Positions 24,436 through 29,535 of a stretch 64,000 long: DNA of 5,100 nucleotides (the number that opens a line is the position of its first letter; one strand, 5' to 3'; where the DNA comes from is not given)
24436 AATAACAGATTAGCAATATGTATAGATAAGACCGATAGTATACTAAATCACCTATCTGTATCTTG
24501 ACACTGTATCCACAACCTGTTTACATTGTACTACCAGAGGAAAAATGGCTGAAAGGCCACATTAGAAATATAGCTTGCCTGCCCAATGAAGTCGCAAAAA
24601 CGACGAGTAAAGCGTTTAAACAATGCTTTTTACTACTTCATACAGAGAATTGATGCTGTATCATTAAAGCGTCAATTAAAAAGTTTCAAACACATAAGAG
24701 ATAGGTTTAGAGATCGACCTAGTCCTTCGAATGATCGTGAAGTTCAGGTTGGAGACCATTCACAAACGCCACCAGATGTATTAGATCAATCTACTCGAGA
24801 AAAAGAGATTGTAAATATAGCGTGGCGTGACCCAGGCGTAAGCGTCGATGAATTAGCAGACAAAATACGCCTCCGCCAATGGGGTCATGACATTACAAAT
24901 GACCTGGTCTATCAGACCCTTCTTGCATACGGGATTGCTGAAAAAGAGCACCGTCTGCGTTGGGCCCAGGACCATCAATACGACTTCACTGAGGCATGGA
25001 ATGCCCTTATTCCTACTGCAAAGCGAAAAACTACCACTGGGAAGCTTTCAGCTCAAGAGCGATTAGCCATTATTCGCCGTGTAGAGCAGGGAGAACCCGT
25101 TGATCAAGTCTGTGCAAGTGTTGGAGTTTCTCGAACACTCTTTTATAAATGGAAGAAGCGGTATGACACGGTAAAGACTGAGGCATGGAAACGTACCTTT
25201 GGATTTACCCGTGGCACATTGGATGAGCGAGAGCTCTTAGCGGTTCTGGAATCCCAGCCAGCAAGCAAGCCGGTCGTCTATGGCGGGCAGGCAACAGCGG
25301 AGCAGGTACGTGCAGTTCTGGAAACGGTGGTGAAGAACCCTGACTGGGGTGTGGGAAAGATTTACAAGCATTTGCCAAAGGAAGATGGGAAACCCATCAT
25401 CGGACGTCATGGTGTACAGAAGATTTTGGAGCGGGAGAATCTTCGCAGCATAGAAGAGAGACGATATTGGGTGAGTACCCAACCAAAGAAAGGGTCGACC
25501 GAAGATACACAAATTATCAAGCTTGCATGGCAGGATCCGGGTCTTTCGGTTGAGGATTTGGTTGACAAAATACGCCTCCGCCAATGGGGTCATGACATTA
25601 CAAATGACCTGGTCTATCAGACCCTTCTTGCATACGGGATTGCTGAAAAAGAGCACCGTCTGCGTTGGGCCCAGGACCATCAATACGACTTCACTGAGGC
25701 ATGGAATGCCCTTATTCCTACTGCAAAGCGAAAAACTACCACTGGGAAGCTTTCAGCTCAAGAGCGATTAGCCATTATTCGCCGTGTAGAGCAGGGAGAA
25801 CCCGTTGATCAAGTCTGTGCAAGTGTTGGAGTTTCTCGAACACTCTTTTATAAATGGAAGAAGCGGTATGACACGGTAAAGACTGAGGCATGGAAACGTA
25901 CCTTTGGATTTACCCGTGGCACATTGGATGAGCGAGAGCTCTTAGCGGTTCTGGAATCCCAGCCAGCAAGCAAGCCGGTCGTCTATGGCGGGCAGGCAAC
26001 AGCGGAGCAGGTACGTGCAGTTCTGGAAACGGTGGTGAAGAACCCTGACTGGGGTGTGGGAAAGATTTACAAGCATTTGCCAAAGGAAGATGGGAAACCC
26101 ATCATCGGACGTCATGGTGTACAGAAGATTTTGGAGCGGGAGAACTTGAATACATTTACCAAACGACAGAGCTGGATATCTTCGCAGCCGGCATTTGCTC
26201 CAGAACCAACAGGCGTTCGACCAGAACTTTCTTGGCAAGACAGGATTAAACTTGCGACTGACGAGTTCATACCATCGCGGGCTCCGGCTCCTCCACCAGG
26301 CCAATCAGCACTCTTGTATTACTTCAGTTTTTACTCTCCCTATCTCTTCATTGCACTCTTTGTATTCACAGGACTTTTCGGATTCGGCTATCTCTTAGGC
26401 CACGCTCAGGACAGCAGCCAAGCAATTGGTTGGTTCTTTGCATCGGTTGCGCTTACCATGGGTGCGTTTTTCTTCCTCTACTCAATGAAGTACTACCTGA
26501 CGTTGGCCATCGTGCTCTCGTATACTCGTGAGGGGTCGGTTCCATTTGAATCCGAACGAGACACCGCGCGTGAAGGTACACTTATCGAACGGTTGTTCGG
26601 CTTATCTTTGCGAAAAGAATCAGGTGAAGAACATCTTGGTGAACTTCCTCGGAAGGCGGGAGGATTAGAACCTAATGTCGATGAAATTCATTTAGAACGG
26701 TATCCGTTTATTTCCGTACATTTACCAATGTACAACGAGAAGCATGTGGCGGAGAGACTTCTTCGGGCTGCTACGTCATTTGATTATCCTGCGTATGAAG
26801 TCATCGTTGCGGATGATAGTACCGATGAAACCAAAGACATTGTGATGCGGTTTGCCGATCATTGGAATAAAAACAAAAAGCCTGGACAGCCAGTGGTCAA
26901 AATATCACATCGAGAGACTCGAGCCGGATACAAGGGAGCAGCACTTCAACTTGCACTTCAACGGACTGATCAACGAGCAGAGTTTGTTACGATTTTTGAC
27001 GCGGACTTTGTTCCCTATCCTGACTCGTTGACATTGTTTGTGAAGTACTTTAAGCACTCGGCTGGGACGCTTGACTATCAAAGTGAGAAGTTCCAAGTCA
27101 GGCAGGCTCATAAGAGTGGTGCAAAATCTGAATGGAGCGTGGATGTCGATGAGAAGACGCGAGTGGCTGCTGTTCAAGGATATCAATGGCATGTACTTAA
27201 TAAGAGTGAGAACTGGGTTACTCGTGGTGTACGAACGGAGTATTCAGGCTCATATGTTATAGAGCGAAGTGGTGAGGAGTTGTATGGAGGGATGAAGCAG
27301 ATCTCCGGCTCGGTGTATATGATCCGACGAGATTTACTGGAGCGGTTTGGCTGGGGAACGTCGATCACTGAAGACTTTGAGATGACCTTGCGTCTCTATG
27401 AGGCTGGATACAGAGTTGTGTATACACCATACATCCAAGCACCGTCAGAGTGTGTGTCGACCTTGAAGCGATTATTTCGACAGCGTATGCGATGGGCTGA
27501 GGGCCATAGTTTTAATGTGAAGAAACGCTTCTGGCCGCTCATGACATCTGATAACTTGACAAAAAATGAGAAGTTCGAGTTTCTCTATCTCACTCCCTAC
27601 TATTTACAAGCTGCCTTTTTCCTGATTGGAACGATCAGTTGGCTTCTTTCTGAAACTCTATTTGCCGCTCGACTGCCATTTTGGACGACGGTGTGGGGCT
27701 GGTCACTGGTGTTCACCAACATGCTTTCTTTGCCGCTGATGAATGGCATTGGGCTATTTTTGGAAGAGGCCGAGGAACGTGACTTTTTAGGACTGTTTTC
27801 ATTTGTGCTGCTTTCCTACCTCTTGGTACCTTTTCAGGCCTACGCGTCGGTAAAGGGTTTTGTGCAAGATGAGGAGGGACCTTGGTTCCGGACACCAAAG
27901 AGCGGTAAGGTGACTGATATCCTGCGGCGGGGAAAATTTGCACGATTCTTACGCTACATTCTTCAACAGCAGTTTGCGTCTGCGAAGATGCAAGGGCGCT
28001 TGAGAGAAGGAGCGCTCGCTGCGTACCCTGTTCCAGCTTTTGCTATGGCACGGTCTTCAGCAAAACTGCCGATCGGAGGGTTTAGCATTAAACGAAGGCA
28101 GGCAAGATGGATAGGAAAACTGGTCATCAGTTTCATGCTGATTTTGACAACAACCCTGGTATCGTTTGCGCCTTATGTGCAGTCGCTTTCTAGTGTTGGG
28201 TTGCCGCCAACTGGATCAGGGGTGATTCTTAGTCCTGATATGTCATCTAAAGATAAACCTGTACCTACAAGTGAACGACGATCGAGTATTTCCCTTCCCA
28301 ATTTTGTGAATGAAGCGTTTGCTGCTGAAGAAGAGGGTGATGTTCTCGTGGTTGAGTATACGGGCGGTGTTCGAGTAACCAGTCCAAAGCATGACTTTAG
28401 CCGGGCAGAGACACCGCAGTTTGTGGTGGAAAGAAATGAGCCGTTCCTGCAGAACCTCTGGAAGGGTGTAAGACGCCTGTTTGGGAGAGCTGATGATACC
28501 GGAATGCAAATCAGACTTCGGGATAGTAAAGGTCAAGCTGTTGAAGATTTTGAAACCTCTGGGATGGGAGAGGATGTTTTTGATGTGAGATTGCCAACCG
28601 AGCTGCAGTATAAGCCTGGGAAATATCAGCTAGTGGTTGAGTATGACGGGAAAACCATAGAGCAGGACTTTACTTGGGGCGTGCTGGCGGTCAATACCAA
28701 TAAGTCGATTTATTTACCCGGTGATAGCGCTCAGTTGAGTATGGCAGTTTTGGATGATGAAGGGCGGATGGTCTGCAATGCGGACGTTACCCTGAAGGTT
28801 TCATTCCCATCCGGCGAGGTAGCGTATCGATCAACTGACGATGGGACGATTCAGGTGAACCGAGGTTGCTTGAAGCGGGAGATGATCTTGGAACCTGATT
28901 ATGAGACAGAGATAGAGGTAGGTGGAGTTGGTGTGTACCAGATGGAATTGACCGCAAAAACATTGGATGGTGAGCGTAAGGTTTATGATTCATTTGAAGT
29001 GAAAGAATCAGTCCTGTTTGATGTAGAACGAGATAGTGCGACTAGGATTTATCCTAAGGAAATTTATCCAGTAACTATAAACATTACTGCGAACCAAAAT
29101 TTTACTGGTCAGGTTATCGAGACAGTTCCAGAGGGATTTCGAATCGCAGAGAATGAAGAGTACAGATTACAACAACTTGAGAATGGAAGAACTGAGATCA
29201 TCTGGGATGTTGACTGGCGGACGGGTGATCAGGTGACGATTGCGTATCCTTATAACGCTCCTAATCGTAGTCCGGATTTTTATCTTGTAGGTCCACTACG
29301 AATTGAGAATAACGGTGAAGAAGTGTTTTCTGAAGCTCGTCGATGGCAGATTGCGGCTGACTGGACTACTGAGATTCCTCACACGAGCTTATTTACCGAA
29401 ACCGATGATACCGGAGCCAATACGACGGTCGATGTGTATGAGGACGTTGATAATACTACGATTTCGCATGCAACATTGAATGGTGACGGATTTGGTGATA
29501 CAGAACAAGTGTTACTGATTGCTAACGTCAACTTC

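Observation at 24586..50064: Chimeric giant protein: a processive GT2 polysaccharide synthase covalently fused to a ~7000-aa extracellular fibre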

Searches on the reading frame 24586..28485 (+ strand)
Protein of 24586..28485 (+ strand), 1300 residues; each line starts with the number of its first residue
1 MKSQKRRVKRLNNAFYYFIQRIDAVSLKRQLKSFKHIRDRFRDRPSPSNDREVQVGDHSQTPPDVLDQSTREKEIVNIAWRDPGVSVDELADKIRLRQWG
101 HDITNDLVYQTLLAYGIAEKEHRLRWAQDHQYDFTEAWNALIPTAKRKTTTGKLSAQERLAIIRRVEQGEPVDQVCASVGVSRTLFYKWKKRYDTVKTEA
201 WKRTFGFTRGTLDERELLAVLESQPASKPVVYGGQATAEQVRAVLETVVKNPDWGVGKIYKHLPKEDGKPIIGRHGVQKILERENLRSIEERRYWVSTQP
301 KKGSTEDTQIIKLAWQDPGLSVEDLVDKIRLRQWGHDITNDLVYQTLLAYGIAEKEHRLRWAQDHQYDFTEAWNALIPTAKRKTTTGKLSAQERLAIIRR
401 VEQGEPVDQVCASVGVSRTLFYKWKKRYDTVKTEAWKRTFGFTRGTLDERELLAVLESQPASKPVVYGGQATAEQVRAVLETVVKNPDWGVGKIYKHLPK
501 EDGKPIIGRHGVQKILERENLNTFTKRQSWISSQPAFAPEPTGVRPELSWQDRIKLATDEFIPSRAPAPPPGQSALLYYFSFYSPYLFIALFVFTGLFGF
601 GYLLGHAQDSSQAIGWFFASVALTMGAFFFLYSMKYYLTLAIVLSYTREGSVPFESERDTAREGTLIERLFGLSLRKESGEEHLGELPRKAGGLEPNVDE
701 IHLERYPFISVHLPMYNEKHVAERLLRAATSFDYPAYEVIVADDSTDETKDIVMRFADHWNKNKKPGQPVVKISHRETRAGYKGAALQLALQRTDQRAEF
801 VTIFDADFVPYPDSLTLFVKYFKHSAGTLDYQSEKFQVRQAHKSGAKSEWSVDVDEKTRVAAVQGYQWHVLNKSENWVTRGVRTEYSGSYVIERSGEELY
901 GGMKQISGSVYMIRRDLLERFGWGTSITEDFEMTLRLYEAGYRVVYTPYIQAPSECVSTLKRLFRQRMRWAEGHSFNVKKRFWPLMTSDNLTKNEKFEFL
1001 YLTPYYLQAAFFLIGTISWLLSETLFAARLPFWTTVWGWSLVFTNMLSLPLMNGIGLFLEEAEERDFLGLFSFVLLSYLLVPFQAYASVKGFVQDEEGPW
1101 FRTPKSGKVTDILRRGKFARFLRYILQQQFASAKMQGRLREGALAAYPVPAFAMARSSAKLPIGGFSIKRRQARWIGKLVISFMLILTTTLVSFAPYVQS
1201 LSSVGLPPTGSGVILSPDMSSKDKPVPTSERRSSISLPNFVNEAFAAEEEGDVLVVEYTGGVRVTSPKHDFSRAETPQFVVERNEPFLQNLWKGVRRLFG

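Call 4: search_protein_families(library=pfam, proteins=[window:24586-28485:+], max_evalue=0.01)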
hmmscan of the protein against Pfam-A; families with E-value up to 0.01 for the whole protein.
window:24586-28485:+ (1300 aa): 16 families
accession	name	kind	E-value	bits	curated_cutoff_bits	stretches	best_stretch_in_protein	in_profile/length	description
PF13384.12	HTH_23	-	1.2e-19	69.9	24.6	2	154-193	2-41/50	Homeodomain-like domain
PF13632.12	Glyco_trans_2_3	-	7.5e-19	68.8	27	1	858-1041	26-192/198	Glycosyl transferase family group 2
PF13641.12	Glyco_tranf_2_3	-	1e-17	65.4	27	1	709-972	3-229/230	Glycosyltransferase like family 2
PF00535.33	Glycos_transf_2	-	3.4e-16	60.1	23.3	1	710-826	1-108/168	Glycosyl transferase family 2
PF13518.12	HTH_28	-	3.7e-16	59.3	25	2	158-195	1-38/52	Helix-turn-helix domain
PF01527.26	HTH_Tnp_1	-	5.9e-16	58.9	24.1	2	152-194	5-48/75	Transposase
PF13551.12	HTH_29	-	1.1e-13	51.5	28.1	2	159-195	1-38/64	Winged helix-turn helix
PF02796.21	HTH_7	-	4.4e-09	36.8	23.8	2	160-188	12-40/45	Helix-turn-helix domain of resolvase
PF13565.12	HTH_32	-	2.9e-06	28.2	33.7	0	228-281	25-73/73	Homeodomain-like domain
PF13506.12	Glyco_transf_21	-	5.3e-06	26.4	21.7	1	901-971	97-173/174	Glycosyl transferase family 21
PF13022.12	HTH_Tnp_1_2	-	1e-05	26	27.9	0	171-196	28-53/122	Helix-turn-helix of insertion element transposase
PF13276.12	HTH_21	-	8.2e-05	23.2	28.1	0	243-293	9-59/60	HTH-like domain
PF01710.22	HTH_Tnp_IS630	-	0.00082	19.9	21.3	0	159-204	8-53/119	Transposase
PF08281.18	Sigma70_r4_2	-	0.0019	18.3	25.7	0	153-185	10-42/54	Sigma-70, region 4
PF07862.16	Nif11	-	0.0026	18.4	23.8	0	353-373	27-47/48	Nif11 domain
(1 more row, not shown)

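Call 5: search_protein_families(library=ncbifam, proteins=[window:24586-28485:+], max_evalue=0.01)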
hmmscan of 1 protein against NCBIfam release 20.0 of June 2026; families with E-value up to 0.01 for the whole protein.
window:24586-28485:+ (1300 aa): 24 families
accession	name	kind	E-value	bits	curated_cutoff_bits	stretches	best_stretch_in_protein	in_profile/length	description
TIGR03937.1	PgaC_IcaA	equivalog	4.4e-24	85.2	422.3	2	855-992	151-288/407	poly-beta-1,6-N-acetyl-D-glucosamine synthase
NF033577.2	transpos_IS481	equivalog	3.1e-22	79.4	224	2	159-200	2-44/284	IS481 family transposase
TIGR03030.1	CelA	equivalog_domain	5.6e-17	61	699.1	2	907-973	308-376/714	UDP-forming cellulose synthase catalytic subunit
NF033516.0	transpos_IS3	equivalog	5.7e-16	58.7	160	2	153-303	86-198/369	IS3 family transposase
NF053846.1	glyco_with_XrtP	equivalog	3.1e-12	45.9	520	1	922-1019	246-339/440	XrtP-associated glycosyltransferase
NF033545.0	transpos_IS630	equivalog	7.2e-12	45.4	100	2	393-497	1-107/299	IS630 family transposase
NF041865.1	EpsU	equivalog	2.6e-11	43.2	700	1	711-996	43-286/394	exopolysaccharide biosynthesis GT2 family glycosyltransferase EpsU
NF008558.0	PRK11498.1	equivalog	2.8e-10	38.8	992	2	906-974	431-501/872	UDP-forming cellulose synthase catalytic subunit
TIGR03965.1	mycofact_glyco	equivalog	7.6e-08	31.6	280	1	704-823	71-180/467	mycofactocin biosynthesis glycosyltransferase MftF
TIGR04242.1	nodulat_NodC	equivalog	1.4e-07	30.9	550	1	859-974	160-284/395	chitooligosaccharide synthase NodC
NF049902.1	FTL_1293_fam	exception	5.6e-06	26.6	170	0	161-191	14-44/150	FTL_1293 family small RNA FtrC-regulated protein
TIGR03469.1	HpnB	hypoth_equivalog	2.2e-05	23.7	379.25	1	702-825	39-163/386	hopene-associated glycosyltransferase HpnB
NF047683.1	TeichurnBiosyTuaG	equivalog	3.8e-05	23.5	400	1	705-826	4-115/252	teichuronic acid biosynthesis protein TuaG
TIGR04283.1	glyco_like_mftF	equivalog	7.9e-05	22.3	182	1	709-767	1-59/221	TIGR04283 family arsenosugar biosynthesis glycosyltransferase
NF047595.1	IS66_ISRel24_TnpA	equivalog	0.0001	22.9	74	0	157-209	8-61/113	IS66-like element accessory protein TnpA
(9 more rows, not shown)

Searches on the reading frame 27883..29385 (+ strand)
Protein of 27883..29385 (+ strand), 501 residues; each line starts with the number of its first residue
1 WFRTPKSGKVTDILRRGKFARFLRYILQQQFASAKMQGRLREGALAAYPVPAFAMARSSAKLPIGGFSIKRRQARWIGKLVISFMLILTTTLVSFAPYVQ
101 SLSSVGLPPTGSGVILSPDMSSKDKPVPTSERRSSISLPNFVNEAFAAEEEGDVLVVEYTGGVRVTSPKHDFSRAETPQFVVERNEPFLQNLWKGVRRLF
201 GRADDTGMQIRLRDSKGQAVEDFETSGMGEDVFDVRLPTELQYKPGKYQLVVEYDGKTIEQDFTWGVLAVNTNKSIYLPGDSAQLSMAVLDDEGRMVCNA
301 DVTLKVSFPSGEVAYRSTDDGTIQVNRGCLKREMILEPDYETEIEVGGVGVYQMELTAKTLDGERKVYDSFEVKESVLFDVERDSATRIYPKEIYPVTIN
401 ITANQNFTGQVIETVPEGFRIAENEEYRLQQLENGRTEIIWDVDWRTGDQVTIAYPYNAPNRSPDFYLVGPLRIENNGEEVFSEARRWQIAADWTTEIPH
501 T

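Call 56: find_related_loci(query=window:27883-29385:+, collection=metagenome_contigs, flank=10000)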
Query window:27883-29385:+ (501 aa) in metagenome_contigs; peptide patterns used: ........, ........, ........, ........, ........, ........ (x = any residue, [..] = any of these).
116 stretches matched a pattern; 2 encode a relative of the query (tblastn E <= 1e-3); 2 distinct loci.
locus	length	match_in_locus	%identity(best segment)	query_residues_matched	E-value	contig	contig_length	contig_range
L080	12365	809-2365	38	1-493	2e-108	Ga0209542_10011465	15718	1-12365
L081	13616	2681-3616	39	167-495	2e-61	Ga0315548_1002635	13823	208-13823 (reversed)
